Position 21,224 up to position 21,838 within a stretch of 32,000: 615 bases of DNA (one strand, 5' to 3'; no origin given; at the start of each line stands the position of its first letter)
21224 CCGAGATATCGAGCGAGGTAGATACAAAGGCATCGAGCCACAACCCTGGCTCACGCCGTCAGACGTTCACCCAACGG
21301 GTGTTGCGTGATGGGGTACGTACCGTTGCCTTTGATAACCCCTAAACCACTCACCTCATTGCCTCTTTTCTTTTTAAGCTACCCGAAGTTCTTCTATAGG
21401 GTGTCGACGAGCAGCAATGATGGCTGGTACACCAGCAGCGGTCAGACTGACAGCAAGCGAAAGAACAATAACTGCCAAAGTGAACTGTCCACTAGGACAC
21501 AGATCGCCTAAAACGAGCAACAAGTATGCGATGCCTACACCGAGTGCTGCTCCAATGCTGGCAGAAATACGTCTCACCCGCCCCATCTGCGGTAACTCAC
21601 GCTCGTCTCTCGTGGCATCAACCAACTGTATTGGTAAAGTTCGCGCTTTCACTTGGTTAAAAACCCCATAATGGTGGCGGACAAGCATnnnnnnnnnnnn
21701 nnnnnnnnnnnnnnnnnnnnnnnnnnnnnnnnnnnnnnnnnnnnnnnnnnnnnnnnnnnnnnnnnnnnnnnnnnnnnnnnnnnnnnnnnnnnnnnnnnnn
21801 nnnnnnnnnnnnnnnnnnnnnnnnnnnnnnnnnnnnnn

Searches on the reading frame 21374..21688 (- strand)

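Call 49: search_protein_families(library=pfam, proteins=[window:21374-21688:-], max_evalue=0.01)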
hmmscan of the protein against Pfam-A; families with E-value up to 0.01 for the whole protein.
window:21374-21688:- (104 aa): 1 family
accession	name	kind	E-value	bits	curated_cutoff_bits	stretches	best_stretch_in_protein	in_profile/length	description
PF02653.21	BPD_transp_2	-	0.0065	16.1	26.8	1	35-94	23-79/269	Branched-chain amino acid transport system / permease component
